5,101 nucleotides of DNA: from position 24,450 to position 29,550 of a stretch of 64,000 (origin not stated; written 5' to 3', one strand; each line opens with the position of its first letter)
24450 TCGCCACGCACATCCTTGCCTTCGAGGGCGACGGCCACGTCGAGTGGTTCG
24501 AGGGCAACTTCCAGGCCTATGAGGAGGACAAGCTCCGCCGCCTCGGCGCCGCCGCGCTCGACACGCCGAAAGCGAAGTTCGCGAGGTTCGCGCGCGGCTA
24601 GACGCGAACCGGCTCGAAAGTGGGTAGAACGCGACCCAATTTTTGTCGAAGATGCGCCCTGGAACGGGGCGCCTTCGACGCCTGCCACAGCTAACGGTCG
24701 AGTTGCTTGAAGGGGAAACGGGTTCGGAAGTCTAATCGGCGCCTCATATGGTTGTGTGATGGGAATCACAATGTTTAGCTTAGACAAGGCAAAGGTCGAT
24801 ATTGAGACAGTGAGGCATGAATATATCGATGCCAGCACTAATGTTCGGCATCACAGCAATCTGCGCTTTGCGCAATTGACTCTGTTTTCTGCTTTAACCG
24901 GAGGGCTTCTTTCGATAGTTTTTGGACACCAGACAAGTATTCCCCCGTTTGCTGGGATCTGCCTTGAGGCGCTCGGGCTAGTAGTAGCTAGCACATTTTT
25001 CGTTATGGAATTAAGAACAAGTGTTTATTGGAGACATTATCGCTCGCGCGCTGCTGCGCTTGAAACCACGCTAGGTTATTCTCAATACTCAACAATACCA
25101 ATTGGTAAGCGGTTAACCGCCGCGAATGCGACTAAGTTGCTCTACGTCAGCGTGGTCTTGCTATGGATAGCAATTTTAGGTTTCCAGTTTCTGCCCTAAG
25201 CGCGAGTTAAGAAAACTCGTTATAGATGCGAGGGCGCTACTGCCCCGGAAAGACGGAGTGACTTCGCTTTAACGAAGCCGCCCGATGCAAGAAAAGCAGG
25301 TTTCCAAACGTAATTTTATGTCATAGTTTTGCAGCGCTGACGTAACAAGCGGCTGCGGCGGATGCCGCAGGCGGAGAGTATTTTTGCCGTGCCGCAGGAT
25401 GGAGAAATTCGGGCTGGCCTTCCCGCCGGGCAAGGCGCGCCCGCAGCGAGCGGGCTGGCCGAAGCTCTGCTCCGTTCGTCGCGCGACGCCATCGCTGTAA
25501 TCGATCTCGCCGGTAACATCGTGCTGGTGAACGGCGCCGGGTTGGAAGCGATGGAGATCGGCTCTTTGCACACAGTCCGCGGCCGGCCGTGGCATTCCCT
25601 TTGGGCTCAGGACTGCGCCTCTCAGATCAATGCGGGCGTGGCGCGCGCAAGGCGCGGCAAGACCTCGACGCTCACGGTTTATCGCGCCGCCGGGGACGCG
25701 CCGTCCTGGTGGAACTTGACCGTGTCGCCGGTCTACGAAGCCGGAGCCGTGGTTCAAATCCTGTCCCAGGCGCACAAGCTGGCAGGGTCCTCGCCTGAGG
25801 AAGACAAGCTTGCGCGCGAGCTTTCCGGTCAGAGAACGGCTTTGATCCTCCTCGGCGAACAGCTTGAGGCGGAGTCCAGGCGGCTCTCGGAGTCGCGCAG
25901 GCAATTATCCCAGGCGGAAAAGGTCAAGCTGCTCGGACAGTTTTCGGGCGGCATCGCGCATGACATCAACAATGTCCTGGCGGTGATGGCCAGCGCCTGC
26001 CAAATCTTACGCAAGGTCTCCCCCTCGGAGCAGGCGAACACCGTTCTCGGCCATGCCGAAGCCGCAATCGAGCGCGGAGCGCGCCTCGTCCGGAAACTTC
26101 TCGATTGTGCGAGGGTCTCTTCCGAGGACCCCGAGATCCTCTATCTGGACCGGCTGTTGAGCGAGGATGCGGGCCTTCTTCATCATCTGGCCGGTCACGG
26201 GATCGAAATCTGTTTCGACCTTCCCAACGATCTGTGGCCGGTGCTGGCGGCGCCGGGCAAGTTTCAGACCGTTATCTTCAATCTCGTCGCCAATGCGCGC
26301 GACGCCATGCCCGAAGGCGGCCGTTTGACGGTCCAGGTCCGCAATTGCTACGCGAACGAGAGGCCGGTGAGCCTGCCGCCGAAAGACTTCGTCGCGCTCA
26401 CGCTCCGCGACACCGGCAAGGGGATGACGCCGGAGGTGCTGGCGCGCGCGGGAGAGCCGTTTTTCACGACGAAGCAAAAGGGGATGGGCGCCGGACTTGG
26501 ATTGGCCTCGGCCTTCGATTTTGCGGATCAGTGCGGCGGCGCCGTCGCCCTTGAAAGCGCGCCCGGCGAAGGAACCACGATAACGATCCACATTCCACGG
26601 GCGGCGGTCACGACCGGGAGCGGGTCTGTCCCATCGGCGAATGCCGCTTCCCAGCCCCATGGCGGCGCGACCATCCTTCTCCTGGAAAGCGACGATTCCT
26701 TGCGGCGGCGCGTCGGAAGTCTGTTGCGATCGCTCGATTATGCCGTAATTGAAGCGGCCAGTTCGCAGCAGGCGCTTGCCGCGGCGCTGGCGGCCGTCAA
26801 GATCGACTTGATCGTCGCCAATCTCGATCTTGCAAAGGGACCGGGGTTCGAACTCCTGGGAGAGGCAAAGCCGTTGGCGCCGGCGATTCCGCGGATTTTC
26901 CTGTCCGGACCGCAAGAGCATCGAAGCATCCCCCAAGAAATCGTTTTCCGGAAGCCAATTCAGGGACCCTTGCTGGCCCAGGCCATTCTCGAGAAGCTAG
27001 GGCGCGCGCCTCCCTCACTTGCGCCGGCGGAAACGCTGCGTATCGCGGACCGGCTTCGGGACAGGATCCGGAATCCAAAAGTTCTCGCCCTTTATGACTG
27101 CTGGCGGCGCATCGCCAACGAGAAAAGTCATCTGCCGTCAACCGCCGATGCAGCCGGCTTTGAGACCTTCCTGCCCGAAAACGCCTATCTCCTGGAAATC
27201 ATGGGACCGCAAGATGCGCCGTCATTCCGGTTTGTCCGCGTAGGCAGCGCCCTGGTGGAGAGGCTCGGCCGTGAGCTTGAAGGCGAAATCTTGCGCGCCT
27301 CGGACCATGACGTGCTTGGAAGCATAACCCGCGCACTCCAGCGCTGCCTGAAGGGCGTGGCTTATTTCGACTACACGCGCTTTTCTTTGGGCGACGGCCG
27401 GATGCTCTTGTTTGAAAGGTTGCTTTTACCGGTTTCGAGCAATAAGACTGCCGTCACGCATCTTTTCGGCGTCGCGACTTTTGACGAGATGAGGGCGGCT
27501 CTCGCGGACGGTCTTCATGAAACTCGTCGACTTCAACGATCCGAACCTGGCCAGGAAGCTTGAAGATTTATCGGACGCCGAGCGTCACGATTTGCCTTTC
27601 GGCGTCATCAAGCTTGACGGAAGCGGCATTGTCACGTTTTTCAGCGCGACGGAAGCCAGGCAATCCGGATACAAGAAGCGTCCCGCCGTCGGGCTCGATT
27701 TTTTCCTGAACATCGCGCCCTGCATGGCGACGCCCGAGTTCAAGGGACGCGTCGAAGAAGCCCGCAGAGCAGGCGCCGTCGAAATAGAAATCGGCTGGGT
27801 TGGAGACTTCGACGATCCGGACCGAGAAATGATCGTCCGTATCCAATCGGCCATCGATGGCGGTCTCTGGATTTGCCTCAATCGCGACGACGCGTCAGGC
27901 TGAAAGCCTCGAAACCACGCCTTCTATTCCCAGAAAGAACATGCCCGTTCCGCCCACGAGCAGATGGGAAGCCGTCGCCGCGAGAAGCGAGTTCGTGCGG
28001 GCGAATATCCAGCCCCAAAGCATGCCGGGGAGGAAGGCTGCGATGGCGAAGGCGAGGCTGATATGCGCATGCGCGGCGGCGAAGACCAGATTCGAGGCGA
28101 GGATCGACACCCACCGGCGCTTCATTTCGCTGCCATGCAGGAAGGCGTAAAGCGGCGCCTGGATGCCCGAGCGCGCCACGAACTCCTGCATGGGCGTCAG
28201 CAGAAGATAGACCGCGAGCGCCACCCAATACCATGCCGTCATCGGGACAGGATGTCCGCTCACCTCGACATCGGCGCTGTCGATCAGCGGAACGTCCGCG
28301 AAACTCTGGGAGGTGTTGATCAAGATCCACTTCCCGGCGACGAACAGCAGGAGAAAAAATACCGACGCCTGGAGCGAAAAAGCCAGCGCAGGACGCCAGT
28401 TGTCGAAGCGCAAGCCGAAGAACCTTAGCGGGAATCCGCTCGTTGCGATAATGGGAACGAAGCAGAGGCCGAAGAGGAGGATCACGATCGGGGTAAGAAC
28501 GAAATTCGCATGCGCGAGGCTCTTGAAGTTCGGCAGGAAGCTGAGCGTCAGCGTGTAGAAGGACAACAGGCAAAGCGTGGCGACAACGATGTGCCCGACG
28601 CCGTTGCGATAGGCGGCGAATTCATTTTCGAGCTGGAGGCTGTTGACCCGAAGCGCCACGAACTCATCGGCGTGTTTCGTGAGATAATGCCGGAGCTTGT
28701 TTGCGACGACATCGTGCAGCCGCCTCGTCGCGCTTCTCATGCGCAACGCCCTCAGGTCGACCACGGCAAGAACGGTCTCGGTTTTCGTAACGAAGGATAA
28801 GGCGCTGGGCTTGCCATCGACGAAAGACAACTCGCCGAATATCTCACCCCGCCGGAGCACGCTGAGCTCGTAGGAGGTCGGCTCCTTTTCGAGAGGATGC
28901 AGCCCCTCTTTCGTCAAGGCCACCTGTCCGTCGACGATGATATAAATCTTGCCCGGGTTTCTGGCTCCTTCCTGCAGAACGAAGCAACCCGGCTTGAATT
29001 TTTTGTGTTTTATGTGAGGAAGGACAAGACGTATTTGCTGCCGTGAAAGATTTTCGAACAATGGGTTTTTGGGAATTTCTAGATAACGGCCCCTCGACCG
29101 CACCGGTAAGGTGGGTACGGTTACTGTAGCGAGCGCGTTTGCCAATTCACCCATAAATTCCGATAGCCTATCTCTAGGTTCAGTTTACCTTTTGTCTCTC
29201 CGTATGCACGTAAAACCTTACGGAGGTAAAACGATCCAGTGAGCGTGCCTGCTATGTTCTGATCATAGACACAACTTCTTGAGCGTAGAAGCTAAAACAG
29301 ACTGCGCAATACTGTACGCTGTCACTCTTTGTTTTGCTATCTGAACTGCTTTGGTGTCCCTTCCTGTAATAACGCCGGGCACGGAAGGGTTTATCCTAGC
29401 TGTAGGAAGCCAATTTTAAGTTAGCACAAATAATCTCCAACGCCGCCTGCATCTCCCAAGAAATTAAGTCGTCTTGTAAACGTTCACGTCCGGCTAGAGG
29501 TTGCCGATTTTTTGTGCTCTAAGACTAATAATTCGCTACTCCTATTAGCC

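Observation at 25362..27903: Candidate new light-sensing module: PYP-like protein coupled to a PAS-kinase with pseudo-receiver and PAS_5 tail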

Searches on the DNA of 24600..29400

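Call 81: search_rna_families(source=window, start=24600, end=29400, threshold=gathering)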
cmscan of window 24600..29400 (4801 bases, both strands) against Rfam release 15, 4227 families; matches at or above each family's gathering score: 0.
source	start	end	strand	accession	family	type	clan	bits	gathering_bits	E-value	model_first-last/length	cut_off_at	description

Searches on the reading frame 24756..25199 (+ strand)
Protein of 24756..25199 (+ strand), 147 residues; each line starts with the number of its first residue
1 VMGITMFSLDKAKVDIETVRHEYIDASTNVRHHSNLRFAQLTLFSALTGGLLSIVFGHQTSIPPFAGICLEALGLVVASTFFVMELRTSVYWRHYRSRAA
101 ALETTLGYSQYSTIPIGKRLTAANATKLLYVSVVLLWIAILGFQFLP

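Call 3: search_protein_families(library=pfam, proteins=[window:24756-25199:+], max_evalue=0.1)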
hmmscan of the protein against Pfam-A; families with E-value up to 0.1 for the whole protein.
window:24756-25199:+ (147 aa): 3 families
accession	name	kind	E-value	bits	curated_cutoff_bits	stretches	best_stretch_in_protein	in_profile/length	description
PF01694.28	Rhomboid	-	0.0026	18.4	22.6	1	31-90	36-93/143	Rhomboid domain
PF24838.2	8xMP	-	0.01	16.1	30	1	31-144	12-134/136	Octameric membrane protein family (8xMP)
PF14015.11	DUF4231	-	0.051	14.4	24.7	1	32-104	11-83/103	Protein of unknown function (DUF4231)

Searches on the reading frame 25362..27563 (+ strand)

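Call 3: search_protein_families(library=pfam, proteins=[window:25362-27563:+], max_evalue=0.1)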
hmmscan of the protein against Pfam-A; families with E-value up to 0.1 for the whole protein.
window:25362-27563:+ (733 aa): 7 families
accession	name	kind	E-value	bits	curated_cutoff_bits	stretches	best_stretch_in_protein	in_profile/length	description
PF02518.31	HATPase_c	-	1.3e-20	74.3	26.4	1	300-414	5-110/111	Histidine kinase-, DNA gyrase B-, and HSP90-like ATPase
PF08448.16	PAS_4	-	8.9e-12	45.7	23.1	1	37-133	1-98/110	PAS fold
PF00512.31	HisKA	-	5.2e-08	33.3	26.9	1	191-254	2-65/66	His Kinase A (phospho-acceptor) domain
PF00072.30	Response_reg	-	4.6e-07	30.4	30.2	1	438-521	1-83/111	Response regulator receiver domain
PF13188.13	PAS_8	-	0.0031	17.8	21.8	1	34-85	4-51/65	PAS domain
PF00989.32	PAS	-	0.0036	17.7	22.6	1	34-130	4-102/113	PAS fold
PF10090.15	HPTransfase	-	0.036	14.3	22.9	1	304-327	35-58/123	Histidine phosphotransferase C-terminal domain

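Call 4: search_protein_families(library=ncbifam, proteins=[window:25362-27563:+], max_evalue=0.1)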
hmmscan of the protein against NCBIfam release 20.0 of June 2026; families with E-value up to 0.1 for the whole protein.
window:25362-27563:+ (733 aa): 90 families (the best 25 are shown)
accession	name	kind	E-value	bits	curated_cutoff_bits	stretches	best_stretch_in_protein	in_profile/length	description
NF046020.1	HisKinCckABruc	equivalog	8.2e-67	225.8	1000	1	180-520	469-835/868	cell cycle histidine kinase CckA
NF010076.0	PRK13557.1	subfamily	5.8e-61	206.5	631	1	163-509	137-490/540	histidine kinase famiy protein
NF010411.0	PRK13837.1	equivalog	4.4e-54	183.8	647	1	167-557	429-823/828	two-component system VirA-like sensor kinase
NF046026.1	HisKinCckACaul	equivalog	4.7e-54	183.6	1000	1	180-519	291-643/678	cell cycle histidine kinase CckA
NF008468.0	PRK11360.1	equivalog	5.6e-40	137.3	646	1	176-415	381-610/616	two-component system sensor histidine kinase AtoS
NF052574.1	HisKinEspCMyxo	equivalog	2.1e-32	112.2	1200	1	178-516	404-747/785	serine histidine kinase EspC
NF052573.1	HisKinEspAMyxo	equivalog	1.8e-28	99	1400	1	156-509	353-705/755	serine histidine kinase EspA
NF047466.1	hybrid_RR_LvrB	exception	2.9e-28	99.1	500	1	114-413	76-376/377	hybrid histidine kinase/response regulator LvrB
NF007688.0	PRK10364.1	equivalog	8.6e-27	94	479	1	172-415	217-453/460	two-component system sensor histidine kinase ZraS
NF038348.1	T2SS_HK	subfamily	5.4e-23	81.2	450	2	238-412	410-572/574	histidine kinase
NF041777.1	sens_FixL_Rhizob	equivalog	2.6e-19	69.2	850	1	173-415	244-483/485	sensor protein FixL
NF053867.1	SprKinKinDBac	equivalog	2.9e-19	68.9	775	1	173-414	268-498/500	sporulation kinase KinD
TIGR02916.1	PEP_his_kin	equivalog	3.8e-19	68.7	300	1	177-412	461-679/679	XrtA/PEP-CTERM system histidine kinase PrsK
TIGR02956.1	TMAO_torS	equivalog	3.3e-16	58.6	676.5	1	149-513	424-781/967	TMAO reductase system sensor histidine kinase/response regulator TorS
NF040750.1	tetrathio_HK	equivalog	2e-14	53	750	1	165-400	312-541/555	tetrathionate respiration histidine kinase TtrS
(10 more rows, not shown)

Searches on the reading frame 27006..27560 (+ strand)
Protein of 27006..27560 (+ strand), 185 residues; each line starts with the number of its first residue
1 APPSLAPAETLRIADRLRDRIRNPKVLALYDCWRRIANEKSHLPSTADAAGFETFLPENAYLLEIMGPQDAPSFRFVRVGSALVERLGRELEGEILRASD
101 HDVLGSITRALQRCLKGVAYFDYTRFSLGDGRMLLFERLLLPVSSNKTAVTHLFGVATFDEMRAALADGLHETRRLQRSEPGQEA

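Call 6: search_protein_families(library=pfam, proteins=[window:27006-27560:+], max_evalue=10)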
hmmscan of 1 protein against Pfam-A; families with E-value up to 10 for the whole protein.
seq(185 aa): 3 families
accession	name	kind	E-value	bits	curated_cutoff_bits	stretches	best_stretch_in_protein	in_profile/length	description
PF07310.19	PAS_5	-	0.11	12.8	22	1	25-156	5-135/137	PAS domain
PF07216.17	LcrG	-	0.13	12.6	24.1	1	130-183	20-73/91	LcrG protein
PF17909.6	Htr2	-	0.18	12.6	25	1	148-169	8-29/61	Htr2 transmembrane domain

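Call 33: search_protein_families(library=pfam, alignment_id=A3, max_evalue=1)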
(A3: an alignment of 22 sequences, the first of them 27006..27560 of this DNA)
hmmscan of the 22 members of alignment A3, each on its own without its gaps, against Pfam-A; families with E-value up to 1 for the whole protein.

A. member 1, window:27006-27560:+ (185 aa): 3 families
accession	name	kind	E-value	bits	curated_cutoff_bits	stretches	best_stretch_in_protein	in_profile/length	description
PF07310.19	PAS_5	-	0.11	12.8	22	1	25-156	5-135/137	PAS domain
PF07216.17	LcrG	-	0.13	12.6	24.1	1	130-183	20-73/91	LcrG protein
PF17909.6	Htr2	-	0.18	12.6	25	1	148-169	8-29/61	Htr2 transmembrane domain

B. families by the number of members that match (of 22 scanned): 6 families
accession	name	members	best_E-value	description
PF07310.19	PAS_5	8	3.8e-05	PAS domain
PF08448.16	PAS_4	3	0.00011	PAS fold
PF07216.17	LcrG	1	0.13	LcrG protein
PF18780.6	HNH_repeat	1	0.13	Homing endonuclease associated repeat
PF17909.6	Htr2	1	0.18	Htr2 transmembrane domain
PF16220.10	DUF4880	1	0.4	Domain of unknown function (DUF4880)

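Call 34: search_solved_structures(query=A3, max_evalue=1, show_alignments=1)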
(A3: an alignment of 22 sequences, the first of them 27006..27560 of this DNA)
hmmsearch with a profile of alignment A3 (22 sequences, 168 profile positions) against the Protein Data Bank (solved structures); distinct sequences matched with E-value up to 1: 4.
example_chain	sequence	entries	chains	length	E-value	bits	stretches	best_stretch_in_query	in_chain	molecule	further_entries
1g16_A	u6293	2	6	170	0.68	12.7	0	50-99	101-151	RAS-RELATED PROTEIN SEC4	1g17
4z8y_A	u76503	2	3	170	0.88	12.3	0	51-99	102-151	Ras-related protein SEC4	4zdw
2ocy_C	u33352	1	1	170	0.88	12.3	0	50-99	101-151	Ras-related protein SEC4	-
2eqb_A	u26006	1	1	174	0.94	12.2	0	50-99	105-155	Ras-related protein SEC4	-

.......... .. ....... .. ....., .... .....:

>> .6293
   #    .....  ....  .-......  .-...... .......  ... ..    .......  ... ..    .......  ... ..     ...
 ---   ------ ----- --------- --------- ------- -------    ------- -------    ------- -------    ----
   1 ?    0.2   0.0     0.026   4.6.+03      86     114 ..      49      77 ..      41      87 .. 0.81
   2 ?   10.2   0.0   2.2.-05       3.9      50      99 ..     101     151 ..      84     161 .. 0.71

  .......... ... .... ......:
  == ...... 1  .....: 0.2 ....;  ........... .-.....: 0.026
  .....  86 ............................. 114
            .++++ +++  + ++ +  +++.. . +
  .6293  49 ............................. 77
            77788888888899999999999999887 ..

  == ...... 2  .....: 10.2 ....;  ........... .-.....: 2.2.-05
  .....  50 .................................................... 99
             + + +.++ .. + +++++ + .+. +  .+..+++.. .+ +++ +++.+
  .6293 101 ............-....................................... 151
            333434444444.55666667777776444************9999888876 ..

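Call 46: predict_structure(alignment_id=A3)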
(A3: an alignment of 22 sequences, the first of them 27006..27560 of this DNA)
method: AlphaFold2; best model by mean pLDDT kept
length: 185 residues; sequences in the alignment: 22
mean_pLDDT: 84.7   pTM: 0.77
mean pLDDT of the five models: 84.7, 84.2, 82.9, 82.8, 81.6
residues with pLDDT >= 90: 112; 70-90: 36; 50-70: 33; < 50: 4
segments of 3 or more residues with pLDDT < 50: 1-3
pLDDT, mean of each block of 10 residues (from residue 1): 55 85 96 95 95 95 95 95 91 91 78 93 85 88 95 94 58 53 59
secondary structure, 60 per line:
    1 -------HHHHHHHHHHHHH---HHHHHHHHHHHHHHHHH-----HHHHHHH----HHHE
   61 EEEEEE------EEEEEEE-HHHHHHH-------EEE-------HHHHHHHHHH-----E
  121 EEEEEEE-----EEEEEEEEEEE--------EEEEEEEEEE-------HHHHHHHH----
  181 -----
elements in order: H8-20 H24-40 H46-52 E60-66 E73-79 H81-87 E95-97 H105-114 E120-127 E133-143 E152-161 H169-176

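Call 49: fold_search(model_id=the predicted structure, library=pdb)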
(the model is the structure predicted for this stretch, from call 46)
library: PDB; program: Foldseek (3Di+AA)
matches with E <= 10: 1525; with E <= 0.001: 71
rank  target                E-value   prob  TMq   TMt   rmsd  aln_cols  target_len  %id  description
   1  8q5e_A                3.4e-05  1.00  0.41  0.52   5.5       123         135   19  Crystal structure of PpSB1-LOV protein from Pseudomonas putida with covalent FMN (released 2023-11-29)
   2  3sw1_A                3.6e-05  1.00  0.42  0.54   6.3       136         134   18  Structure of a full-length bacterial LOV protein (released 2012-02-15)
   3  8a36_A                5.4e-05  1.00  0.40  0.53   5.6       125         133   19  Crystal structure of PpSB1-LOV-K117E mutant (dark state), monoclinic form (released 2023-07-05)
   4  6gg9_B                5.8e-05  1.00  0.42  0.54   5.7       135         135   22  Crystal structures of a short blue light photoreceptor protein PpSB1-LOV mutant (dark state) - R61H/R66I (released 2018-07-25)
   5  7r5n_B                6.1e-05  1.00  0.43  0.51   5.3       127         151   16  Crystal structure of the full-length short LOV protein PF5-LOV from Pseudomonas fluorescens (dark state) (released 2023-08-23)
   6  5j3w_A                7.8e-05  1.00  0.43  0.56   5.5       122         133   20  Crystal structures reveal signaling states of a short blue light photoreceptor protein PpSB1-LOV (dark state) (released 2016-06-22)
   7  7r5n_A                7.8e-05  1.00  0.39  0.47   6.0       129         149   18  Crystal structure of the full-length short LOV protein PF5-LOV from Pseudomonas fluorescens (dark state) (released 2023-08-23)
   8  5luv_A                1.0e-04  1.00  0.41  0.54   5.3       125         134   18  Short LOV protein W619_1 in apo-state (released 2017-02-22)
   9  5luv_B                1.0e-04  1.00  0.45  0.53   5.8       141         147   16  Short LOV protein W619_1 in apo-state (released 2017-02-22)
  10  7r56                  1.1e-04  1.00  0.42  0.54   6.0       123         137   20  Crystal structure of PpSB1-LOV-I48T mutant (light state) (released 2022-12-21)
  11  7r4s_C                1.2e-04  1.00  0.41  0.55   5.3       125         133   20  Crystal structure of PpSB1-LOV-I48T mutant (dark state) (released 2022-12-21)
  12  8a7f_A                1.2e-04  1.00  0.41  0.23   6.7       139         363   16  Crystal structure of a chimeric LOV-Histidine kinase SB2F1-I66R mutant (asymmetrical variant, trigonal form with long  (released 2024-01-10)
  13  7r4s_D                1.3e-04  1.00  0.41  0.54   5.3       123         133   19  Crystal structure of PpSB1-LOV-I48T mutant (dark state) (released 2022-12-21)
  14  7r4s_A                1.3e-04  1.00  0.41  0.54   5.1       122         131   20  Crystal structure of PpSB1-LOV-I48T mutant (dark state) (released 2022-12-21)
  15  8a36_C                1.4e-04  1.00  0.43  0.57   5.4       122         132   20  Crystal structure of PpSB1-LOV-K117E mutant (dark state), monoclinic form (released 2023-07-05)
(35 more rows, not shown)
